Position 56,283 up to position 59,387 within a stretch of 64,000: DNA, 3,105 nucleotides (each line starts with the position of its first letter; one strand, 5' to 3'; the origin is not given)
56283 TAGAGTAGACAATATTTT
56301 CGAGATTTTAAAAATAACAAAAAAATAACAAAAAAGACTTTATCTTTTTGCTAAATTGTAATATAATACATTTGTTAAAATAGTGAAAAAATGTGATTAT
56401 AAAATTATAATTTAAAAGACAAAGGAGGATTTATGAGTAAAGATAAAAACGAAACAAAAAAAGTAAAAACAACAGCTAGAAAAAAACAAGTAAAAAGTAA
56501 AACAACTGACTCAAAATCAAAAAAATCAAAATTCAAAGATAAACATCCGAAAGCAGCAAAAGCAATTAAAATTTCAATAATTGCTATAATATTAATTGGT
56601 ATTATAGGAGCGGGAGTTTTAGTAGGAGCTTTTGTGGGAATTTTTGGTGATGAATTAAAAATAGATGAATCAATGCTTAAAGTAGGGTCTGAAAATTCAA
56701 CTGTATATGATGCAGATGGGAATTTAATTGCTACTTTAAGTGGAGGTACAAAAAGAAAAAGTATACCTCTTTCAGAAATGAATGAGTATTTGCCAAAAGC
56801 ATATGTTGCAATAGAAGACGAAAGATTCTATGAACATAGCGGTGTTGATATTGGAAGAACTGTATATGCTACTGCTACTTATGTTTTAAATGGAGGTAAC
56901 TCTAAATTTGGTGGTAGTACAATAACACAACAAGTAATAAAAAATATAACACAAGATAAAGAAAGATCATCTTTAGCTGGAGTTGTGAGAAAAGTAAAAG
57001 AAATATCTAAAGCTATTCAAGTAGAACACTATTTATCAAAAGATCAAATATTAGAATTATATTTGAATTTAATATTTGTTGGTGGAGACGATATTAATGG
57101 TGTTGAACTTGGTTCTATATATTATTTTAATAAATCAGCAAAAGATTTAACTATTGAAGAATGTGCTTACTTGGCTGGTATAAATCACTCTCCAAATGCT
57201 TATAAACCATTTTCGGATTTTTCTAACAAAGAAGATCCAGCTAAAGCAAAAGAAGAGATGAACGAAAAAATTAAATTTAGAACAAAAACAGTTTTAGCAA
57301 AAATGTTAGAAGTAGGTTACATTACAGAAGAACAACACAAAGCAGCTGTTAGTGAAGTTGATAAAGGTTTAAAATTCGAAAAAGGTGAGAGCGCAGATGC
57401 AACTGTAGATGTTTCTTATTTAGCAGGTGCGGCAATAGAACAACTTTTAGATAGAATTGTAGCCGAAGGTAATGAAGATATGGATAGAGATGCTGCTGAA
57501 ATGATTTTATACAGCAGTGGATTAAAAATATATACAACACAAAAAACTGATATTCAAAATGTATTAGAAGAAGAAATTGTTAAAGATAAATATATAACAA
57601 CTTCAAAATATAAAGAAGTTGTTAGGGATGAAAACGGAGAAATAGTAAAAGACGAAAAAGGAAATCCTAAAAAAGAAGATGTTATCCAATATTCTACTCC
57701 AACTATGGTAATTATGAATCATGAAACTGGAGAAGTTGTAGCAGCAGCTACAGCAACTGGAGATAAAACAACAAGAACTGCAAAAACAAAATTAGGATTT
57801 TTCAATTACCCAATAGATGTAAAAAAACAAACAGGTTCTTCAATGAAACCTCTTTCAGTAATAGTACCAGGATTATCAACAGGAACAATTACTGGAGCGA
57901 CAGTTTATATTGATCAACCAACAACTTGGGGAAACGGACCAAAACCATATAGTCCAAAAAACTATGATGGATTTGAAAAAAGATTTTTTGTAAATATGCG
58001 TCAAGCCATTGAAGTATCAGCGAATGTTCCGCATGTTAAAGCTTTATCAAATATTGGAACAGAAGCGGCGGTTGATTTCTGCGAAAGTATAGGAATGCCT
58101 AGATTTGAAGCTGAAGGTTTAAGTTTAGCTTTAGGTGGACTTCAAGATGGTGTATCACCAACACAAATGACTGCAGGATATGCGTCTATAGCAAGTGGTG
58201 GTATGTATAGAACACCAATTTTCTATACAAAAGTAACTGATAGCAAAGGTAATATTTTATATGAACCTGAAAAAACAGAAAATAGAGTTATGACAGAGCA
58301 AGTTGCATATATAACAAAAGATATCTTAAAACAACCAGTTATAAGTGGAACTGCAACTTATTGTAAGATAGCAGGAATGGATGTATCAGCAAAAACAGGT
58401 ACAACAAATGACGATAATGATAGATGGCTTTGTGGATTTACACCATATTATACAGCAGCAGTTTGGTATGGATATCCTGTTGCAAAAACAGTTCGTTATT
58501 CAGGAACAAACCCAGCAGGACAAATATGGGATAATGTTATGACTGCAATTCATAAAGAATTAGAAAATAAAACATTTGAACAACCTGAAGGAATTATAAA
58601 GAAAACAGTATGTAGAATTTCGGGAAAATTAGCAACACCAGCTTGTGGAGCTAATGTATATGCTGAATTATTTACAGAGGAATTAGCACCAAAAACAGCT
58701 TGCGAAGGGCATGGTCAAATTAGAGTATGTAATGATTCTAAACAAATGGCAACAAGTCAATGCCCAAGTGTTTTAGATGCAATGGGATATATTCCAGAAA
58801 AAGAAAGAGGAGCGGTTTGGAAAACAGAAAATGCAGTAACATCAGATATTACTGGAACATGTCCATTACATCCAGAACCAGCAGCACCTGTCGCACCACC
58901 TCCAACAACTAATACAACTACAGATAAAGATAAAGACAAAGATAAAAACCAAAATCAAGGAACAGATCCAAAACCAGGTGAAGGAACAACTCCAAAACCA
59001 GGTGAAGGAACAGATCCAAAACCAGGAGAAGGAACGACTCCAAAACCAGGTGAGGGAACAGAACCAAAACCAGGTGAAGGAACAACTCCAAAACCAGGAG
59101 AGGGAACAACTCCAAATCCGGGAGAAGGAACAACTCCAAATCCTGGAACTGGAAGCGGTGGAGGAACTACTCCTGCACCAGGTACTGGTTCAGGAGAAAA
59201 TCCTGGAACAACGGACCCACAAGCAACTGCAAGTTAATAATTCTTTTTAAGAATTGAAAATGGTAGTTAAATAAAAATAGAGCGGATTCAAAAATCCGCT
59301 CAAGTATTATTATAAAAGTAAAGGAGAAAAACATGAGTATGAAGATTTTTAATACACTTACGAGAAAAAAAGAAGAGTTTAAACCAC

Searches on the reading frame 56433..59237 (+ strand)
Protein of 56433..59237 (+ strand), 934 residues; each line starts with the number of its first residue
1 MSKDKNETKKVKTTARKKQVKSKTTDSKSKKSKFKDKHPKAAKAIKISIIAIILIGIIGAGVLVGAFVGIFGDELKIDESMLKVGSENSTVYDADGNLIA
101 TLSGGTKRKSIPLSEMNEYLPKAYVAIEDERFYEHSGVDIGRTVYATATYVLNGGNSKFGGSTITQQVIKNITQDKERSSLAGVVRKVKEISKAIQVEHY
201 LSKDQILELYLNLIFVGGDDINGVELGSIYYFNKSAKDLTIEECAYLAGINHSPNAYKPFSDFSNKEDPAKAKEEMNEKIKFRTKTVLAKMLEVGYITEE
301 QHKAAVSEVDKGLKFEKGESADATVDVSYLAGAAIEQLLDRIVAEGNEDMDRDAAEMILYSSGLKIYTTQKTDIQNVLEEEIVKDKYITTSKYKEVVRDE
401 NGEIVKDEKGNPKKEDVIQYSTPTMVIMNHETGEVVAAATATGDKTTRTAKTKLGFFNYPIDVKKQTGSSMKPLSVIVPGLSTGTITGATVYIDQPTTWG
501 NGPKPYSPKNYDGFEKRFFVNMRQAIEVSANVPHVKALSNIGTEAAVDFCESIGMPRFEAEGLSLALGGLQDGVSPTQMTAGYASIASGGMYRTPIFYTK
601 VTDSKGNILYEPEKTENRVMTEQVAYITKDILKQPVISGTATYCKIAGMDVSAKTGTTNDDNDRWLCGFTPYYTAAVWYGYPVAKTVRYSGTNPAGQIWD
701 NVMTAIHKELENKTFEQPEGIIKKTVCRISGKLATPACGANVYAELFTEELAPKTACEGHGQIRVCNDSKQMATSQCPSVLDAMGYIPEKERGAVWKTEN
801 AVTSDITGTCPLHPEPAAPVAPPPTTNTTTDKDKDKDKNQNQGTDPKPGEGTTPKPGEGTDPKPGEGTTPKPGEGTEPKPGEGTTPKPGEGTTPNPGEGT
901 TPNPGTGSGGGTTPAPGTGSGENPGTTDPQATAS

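Call 74: search_protein_families(library=pfam, proteins=[window:56433-59237:+], max_evalue=0.00001)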
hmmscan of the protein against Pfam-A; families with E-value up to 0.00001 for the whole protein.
window:56433-59237:+ (934 aa): 2 families
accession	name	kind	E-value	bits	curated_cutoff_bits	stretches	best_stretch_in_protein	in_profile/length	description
PF00912.28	Transgly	-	3.1e-49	167.2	27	1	96-291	2-177/178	Transglycosylase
PF00905.27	Transpeptidase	-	2.7e-27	96.2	22.1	1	424-703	2-298/299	Penicillin binding protein transpeptidase domain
